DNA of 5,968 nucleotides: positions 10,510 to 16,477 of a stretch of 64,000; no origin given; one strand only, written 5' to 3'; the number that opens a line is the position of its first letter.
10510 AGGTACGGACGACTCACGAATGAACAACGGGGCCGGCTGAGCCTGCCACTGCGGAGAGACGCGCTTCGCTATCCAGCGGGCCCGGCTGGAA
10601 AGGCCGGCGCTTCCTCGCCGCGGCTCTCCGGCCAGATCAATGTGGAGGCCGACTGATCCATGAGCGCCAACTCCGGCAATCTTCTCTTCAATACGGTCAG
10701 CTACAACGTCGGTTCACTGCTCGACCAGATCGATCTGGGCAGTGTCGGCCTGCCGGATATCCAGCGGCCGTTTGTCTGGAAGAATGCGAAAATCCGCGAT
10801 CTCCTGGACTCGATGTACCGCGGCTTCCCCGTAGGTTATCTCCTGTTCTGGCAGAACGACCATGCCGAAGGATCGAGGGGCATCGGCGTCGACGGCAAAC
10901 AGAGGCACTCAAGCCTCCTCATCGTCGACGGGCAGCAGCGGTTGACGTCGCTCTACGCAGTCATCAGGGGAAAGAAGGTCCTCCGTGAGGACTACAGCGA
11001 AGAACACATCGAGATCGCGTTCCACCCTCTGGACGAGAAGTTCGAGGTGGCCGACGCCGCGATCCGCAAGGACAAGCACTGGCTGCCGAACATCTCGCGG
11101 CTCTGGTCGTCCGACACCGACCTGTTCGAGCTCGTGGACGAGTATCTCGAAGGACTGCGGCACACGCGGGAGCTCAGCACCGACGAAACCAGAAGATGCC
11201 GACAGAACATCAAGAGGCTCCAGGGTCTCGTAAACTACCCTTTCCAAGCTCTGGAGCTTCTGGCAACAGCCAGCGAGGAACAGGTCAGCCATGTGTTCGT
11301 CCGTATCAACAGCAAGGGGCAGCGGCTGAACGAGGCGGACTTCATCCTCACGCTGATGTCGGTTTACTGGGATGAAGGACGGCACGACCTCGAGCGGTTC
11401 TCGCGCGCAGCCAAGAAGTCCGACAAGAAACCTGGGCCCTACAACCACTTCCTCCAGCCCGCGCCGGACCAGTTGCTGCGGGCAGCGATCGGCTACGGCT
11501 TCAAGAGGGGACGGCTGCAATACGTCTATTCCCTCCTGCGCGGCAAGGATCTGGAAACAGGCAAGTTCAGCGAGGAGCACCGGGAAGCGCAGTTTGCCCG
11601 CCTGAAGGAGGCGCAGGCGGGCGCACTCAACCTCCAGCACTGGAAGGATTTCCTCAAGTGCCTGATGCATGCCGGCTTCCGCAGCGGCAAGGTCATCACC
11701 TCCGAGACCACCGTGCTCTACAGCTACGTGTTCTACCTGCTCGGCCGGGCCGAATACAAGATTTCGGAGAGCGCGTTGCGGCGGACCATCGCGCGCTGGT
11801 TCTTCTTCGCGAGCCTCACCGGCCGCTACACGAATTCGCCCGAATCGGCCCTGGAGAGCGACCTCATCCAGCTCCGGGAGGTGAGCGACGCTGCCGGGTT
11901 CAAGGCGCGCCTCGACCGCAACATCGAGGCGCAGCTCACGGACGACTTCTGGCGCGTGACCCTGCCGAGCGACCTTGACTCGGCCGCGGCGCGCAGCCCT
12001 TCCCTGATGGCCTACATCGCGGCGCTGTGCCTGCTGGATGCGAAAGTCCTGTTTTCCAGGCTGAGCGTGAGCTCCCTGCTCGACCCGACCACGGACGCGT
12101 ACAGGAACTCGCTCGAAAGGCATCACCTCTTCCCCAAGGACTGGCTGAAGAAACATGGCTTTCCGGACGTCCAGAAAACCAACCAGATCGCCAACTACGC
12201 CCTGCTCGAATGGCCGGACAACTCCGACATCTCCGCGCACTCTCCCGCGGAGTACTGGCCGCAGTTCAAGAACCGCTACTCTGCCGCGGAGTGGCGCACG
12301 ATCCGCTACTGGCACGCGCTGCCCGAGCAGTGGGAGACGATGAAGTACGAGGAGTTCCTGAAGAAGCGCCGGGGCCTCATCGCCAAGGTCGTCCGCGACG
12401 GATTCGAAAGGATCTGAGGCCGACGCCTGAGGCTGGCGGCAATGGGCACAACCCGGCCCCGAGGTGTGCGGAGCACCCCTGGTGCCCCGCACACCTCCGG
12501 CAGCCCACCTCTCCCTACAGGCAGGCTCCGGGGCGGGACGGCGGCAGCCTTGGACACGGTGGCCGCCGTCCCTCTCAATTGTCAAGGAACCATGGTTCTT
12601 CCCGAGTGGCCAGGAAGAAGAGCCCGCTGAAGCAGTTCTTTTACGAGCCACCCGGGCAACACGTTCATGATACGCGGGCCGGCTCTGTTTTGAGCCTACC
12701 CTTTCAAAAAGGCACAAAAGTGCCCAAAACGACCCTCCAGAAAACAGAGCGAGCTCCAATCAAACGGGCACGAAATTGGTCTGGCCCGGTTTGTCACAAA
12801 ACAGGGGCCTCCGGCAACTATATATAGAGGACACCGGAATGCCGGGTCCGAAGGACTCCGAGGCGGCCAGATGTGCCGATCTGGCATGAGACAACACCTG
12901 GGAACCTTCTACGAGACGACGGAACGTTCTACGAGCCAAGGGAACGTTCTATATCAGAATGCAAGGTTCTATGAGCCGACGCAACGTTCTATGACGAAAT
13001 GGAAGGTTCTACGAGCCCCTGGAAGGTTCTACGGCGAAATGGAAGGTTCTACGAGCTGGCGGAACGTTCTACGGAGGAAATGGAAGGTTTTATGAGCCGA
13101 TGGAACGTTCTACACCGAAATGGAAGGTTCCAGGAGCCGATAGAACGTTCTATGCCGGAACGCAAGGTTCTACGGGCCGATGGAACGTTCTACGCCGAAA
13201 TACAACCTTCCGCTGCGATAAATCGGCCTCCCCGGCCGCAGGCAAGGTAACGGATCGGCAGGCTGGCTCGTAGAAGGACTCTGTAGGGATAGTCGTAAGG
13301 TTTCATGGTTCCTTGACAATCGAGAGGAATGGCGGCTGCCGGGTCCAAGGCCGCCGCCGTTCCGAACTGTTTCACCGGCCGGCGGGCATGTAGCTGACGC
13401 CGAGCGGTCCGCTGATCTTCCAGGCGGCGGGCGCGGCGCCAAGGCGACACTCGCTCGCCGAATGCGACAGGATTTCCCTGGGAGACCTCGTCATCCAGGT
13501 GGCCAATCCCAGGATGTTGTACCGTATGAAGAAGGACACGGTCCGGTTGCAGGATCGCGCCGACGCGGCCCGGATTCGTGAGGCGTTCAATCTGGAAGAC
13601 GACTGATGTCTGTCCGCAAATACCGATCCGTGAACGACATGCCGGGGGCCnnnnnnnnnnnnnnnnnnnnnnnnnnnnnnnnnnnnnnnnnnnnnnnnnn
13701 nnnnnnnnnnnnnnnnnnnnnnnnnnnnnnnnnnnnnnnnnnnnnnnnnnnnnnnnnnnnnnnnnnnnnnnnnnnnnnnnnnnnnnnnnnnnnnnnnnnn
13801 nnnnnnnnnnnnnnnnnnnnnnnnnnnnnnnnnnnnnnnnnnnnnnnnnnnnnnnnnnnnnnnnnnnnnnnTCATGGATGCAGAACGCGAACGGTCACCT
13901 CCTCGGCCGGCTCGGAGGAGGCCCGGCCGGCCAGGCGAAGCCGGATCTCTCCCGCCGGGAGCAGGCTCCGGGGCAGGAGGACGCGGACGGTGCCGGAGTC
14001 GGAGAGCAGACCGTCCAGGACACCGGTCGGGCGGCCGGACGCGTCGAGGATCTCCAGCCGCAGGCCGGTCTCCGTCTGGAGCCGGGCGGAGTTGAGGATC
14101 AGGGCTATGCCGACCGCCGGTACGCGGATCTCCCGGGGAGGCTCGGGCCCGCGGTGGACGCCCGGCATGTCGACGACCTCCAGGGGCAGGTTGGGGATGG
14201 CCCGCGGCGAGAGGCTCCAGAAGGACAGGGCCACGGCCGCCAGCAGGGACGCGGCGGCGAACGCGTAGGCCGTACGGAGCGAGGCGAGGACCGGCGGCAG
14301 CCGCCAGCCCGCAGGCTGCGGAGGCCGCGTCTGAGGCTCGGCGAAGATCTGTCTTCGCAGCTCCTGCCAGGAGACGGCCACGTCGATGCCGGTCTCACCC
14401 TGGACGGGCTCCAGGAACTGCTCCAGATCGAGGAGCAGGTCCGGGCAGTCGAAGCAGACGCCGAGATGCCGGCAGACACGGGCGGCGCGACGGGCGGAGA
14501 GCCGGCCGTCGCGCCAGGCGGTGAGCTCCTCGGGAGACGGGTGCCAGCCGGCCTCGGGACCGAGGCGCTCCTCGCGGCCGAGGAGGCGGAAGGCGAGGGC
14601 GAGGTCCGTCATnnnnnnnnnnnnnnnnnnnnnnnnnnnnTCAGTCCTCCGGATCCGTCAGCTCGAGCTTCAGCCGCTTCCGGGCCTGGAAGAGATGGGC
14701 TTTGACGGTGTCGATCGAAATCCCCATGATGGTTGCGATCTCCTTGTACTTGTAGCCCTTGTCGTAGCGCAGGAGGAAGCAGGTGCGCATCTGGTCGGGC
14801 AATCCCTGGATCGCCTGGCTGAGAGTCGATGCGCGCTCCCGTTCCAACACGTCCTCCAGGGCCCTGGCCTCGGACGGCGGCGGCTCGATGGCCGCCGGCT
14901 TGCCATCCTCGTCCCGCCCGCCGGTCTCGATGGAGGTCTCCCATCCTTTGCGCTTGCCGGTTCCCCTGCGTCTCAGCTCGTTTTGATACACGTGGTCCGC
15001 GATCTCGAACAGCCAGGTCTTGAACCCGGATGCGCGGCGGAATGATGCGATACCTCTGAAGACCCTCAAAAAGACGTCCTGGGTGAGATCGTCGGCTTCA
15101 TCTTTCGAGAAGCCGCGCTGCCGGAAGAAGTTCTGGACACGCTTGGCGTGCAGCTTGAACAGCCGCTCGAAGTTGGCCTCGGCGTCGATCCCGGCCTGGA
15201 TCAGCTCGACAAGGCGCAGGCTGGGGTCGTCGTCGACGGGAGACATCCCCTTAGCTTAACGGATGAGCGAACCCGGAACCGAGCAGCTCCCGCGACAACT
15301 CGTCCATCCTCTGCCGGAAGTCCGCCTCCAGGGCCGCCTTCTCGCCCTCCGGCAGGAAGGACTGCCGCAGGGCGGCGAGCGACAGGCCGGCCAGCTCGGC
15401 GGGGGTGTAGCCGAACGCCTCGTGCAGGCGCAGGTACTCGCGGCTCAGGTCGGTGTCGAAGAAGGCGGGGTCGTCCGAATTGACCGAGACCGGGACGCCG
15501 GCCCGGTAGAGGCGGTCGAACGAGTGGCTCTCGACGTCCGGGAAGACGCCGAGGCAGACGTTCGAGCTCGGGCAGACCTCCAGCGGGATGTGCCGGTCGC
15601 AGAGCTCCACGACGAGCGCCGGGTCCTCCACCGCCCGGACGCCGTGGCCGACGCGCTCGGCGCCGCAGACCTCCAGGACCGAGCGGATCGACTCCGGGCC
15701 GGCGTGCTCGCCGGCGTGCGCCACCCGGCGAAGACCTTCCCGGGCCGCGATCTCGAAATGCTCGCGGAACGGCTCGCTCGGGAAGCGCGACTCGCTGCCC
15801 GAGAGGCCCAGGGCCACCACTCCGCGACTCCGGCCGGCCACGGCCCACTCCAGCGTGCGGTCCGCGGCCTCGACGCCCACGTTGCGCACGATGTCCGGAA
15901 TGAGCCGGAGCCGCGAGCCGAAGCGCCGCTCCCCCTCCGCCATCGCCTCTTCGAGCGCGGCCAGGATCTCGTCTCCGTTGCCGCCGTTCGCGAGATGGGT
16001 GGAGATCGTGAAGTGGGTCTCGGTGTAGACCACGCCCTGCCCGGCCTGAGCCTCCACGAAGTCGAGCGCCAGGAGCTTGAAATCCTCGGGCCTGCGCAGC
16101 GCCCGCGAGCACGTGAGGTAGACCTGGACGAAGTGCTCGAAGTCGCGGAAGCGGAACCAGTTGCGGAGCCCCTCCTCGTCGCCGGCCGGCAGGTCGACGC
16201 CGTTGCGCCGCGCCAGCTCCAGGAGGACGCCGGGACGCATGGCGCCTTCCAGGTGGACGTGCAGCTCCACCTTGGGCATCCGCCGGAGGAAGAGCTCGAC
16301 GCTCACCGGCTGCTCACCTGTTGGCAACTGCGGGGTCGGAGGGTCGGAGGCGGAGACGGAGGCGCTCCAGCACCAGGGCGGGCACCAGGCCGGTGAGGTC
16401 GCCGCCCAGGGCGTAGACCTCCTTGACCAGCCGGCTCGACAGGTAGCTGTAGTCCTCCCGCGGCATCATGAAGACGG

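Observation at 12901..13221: Array 1: sixteen strictly phased 20-bp units with a palindromic GGAAC-GTTC core, just downstream of the GmrSD-like gene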

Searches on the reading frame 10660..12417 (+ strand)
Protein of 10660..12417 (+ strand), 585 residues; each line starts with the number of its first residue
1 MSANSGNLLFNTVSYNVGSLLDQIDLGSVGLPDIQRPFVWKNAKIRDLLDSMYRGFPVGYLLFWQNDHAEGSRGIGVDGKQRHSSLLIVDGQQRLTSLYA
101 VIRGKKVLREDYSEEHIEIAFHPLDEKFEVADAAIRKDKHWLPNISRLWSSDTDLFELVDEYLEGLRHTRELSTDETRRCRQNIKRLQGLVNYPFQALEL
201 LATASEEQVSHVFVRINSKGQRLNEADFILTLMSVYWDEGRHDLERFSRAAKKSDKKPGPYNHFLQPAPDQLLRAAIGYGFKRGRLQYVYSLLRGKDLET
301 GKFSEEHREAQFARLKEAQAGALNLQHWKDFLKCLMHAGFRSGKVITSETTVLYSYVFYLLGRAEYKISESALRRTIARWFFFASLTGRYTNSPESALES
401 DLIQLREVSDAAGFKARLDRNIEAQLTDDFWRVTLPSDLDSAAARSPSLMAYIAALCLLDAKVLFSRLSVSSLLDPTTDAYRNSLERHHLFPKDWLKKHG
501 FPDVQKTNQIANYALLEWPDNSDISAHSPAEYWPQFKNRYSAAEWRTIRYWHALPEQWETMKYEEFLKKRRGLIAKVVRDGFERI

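Call 6: search_protein_families(library=pfam, proteins=[window:10660-12417:+], max_evalue=0.01)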
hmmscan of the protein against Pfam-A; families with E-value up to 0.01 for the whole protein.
window:10660-12417:+ (585 aa): 1 family
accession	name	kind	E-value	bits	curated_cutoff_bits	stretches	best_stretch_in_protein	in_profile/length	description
PF03235.19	GmrSD_N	-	2.3e-30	106.7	33.2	1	18-230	2-195/199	GmrSD restriction endonuclease, N-terminal domain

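Call 15: find_encoding_contigs(protein=window:10660-12417:+, flank=10000, max_places=6)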
Protein window:10660-12417:+ (585 aa): no gene with exactly this product is on record in the collection.

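Call 44: find_homologous_proteins(query=window:10660-12414:+, max_evalue=1e-20)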
Query window:10660-12414:+ (585 aa): 8000 proteins with E <= 1e-20 among 8000 candidates; the best 120 are listed.
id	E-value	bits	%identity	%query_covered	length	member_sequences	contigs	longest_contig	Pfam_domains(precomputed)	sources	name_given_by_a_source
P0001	0.0e+0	1341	100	100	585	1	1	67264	PF03235.20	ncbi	ncbi:MAG: DUF262 domain-containing protein [Acidobacteriota bacterium]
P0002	0.0e+0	1167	86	98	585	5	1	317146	PF03235.20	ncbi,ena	-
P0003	0.0e+0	1145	85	100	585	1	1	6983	PF03235.20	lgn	-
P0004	0.0e+0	1121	83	99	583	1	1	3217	PF03235.20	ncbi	-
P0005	0.0e+0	1119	82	99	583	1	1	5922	PF03235.20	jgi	jgi:hypothetical protein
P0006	0.0e+0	1118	82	99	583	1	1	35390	PF03235.20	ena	-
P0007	0.0e+0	1116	82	99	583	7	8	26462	PF03235.20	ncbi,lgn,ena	-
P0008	0.0e+0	1113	82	99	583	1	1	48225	PF03235.20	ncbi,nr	ncbi:MAG TPA: DUF262 domain-containing protein [Verrucomicrobiae bacterium]|nr:DUF262 domain-contain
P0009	0.0e+0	1109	81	99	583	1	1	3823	PF03235.20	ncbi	-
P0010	0.0e+0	1107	81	99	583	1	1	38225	PF03235.20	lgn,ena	-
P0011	0.0e+0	1107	82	99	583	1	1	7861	PF03235.20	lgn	-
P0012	0.0e+0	1105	81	99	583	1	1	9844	PF03235.20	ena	-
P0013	0.0e+0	1105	81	99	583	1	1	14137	PF03235.20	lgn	-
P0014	0.0e+0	1104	81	99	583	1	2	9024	PF03235.20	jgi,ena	-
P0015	0.0e+0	1104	82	98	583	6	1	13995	PF03235.20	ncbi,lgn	-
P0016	0.0e+0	1100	80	99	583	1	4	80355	PF03235.20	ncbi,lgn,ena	-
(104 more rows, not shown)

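Call 45: find_encoding_contigs(protein=P0002, flank=6000, max_places=2)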
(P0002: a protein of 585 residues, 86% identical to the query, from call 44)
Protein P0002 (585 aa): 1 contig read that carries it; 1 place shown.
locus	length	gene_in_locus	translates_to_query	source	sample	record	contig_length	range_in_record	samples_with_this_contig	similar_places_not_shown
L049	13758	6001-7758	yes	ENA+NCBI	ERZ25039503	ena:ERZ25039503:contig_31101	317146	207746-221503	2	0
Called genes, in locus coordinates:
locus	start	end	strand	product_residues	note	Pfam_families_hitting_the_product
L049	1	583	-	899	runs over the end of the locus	PF28598:PDH_E1_N, PF00456:Transketolase_N, PF17831:PDH_E1_M, PF22613:Transketolase_C_1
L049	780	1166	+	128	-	PF20862:DUF6843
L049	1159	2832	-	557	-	PF00656:Peptidase_C14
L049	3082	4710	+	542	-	PF12161:HsdM_N, PF02384:N6_Mtase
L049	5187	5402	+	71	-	-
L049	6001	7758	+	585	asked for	PF03235:GmrSD_N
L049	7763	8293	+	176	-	PF04313:HSDR_N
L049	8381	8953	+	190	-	PF04851:ResIII, PF18766:SWI2_SNF2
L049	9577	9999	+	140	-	PF22679:T1R_D3-like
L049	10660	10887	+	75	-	-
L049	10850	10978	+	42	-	-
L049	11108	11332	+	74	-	-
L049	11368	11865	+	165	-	PF13924:Lipocalin_5 (faint)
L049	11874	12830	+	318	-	PF13489:Methyltransf_23, PF08241:Methyltransf_11, PF13649:Methyltransf_25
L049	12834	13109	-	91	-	-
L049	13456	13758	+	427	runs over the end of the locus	PF00999:Na_H_Exchanger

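Call 46: find_encoding_contigs(protein=P0008, flank=6000, max_places=2)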
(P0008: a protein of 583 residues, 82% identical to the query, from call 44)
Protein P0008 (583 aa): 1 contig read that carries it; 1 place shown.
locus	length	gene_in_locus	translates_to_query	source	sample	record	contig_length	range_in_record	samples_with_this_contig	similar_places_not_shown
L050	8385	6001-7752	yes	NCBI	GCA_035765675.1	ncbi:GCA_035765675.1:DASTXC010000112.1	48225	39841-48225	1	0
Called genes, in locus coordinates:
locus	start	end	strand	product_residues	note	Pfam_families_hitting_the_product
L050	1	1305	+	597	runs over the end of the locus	PF12161:HsdM_N, PF02384:N6_Mtase, PF05175:MTS (weak)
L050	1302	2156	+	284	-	PF02498:Bro-N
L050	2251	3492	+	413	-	PF01420:Methylase_S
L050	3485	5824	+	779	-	PF20720:nSTAND3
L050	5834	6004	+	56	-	-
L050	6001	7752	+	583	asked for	PF03235:GmrSD_N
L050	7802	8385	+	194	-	PF04326:SLFN_AlbA_2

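Call 47: find_encoding_contigs(protein=P0016, flank=6000, max_places=2)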
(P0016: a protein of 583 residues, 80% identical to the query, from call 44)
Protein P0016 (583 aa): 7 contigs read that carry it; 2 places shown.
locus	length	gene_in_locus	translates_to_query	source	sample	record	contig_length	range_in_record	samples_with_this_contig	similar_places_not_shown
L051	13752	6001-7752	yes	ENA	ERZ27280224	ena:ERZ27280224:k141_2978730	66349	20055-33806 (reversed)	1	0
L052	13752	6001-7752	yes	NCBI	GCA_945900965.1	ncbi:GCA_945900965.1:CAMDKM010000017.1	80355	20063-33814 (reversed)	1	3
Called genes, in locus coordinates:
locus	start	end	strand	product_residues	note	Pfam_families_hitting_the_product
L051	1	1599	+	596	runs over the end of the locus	PF00501:AMP-binding, PF23562:AMP-binding_C_3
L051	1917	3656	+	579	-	PF12161:HsdM_N, PF02384:N6_Mtase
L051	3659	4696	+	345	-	PF13310:Virulence_RhuM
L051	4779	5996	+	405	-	PF01420:Methylase_S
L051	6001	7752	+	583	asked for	PF03235:GmrSD_N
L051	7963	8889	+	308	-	PF07804:HipA_C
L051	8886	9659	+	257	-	-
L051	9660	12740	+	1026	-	PF04313:HSDR_N, PF04851:ResIII, PF18766:SWI2_SNF2, PF22679:T1R_D3-like, PF11867:T1RH-like_C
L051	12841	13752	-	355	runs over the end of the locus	PF00248:Aldo_ket_red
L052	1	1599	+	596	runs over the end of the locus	PF00501:AMP-binding, PF23562:AMP-binding_C_3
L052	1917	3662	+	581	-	PF12161:HsdM_N, PF02384:N6_Mtase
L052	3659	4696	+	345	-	PF13310:Virulence_RhuM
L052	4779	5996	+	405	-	PF01420:Methylase_S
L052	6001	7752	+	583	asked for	PF03235:GmrSD_N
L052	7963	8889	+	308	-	PF07804:HipA_C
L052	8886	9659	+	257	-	-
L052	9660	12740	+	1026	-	PF04313:HSDR_N, PF04851:ResIII, PF18766:SWI2_SNF2, PF22679:T1R_D3-like, PF11867:T1RH-like_C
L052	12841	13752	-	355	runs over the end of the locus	PF00248:Aldo_ket_red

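Call 93: list_cluster_members(proteins=[P0001, P0241, P0288])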
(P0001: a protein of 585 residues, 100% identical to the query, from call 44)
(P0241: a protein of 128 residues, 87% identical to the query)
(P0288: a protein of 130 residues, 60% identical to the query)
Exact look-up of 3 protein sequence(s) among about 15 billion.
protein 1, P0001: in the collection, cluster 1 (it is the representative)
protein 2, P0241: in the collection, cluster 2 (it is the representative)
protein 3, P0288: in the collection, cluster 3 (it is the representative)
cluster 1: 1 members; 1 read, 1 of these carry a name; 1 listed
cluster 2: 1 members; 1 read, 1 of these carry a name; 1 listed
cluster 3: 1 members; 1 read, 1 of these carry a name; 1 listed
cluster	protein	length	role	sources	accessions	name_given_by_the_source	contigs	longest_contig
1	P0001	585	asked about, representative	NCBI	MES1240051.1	MAG: DUF262 domain-containing protein [Acidobacteriota bacterium]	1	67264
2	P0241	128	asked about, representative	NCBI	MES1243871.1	MAG: hypothetical protein ABUT39_19860 [Acidobacteriota bacterium]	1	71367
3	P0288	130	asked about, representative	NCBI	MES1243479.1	MAG: hypothetical protein ABUT39_17860 [Acidobacteriota bacterium]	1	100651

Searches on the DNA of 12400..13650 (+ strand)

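Call 97: search_rna_families(source=window, start=12400, end=13650, threshold=evalue, max_evalue=1)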
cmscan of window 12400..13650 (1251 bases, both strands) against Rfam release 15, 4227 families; matches with E-value up to 1: 0.
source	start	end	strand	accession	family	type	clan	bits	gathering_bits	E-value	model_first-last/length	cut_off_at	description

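Call 105: search_dna_similar(query=window:12520-13370:+, collection=plasmids, mode=distant, max_evalue=0.001, max_rows=10)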
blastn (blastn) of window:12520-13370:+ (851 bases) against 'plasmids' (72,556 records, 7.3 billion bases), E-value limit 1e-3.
No match.

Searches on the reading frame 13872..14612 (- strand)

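Call 6: search_protein_families(library=pfam, proteins=[window:13872-14612:-], max_evalue=0.01)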
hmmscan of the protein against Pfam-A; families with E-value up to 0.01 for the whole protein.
window:13872-14612:- (246 aa): 1 family
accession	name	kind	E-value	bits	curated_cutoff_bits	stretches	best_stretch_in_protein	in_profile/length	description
PF13490.11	zf-HC2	-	0.0014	19.1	22.2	1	30-56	8-34/35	Putative zinc-finger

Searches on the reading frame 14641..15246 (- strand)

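Call 6: search_protein_families(library=pfam, proteins=[window:14641-15246:-], max_evalue=0.01)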
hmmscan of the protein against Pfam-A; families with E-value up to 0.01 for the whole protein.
window:14641-15246:- (201 aa): 9 families
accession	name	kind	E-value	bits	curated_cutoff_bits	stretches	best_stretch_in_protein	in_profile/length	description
PF08281.18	Sigma70_r4_2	-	8.1e-18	64.3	25.7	1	142-192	4-54/54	Sigma-70, region 4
PF04542.20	Sigma70_r2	-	8.5e-14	51.5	24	1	29-95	1-69/71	Sigma-70 region 2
PF04545.22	Sigma70_r4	-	3.8e-12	46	24.1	1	145-193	1-49/50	Sigma-70, region 4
PF07638.17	Sigma70_ECF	-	1.2e-06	29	21.1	1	12-197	7-184/185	ECF sigma factor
PF13384.12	HTH_23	-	6.1e-05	23.2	24.6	1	152-182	5-35/50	Homeodomain-like domain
PF00196.25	GerE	-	9.8e-05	22.3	23.5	1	163-194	16-47/57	Bacterial regulatory proteins, luxR family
PF13518.12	HTH_28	-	0.00027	21.4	25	1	154-183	2-31/52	Helix-turn-helix domain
PF14493.12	HTH_40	-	0.00051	20.7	27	0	161-191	9-39/89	Helix-turn-helix domain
PF04967.18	HTH_10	-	0.007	16.6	23.1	0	161-192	20-51/53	HTH DNA binding domain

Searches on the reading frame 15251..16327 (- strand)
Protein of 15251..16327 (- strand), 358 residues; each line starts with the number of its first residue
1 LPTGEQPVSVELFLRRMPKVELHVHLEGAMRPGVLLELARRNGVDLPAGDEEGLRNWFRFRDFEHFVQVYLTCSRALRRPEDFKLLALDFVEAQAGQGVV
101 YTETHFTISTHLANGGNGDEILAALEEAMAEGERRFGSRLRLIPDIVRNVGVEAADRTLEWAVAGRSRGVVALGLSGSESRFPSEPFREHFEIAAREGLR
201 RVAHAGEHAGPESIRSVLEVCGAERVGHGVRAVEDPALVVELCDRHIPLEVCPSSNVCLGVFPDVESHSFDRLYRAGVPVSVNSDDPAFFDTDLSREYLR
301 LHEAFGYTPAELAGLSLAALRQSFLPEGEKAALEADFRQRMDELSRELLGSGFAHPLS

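Call 6: search_protein_families(library=pfam, proteins=[window:15251-16327:-], max_evalue=0.01)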
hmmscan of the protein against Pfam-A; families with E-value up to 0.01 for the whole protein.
window:15251-16327:- (358 aa): 1 family
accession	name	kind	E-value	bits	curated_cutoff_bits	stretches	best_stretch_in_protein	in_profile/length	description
PF00962.28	A_deaminase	-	6.2e-91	305.3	27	1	18-334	1-324/330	Adenosine deaminase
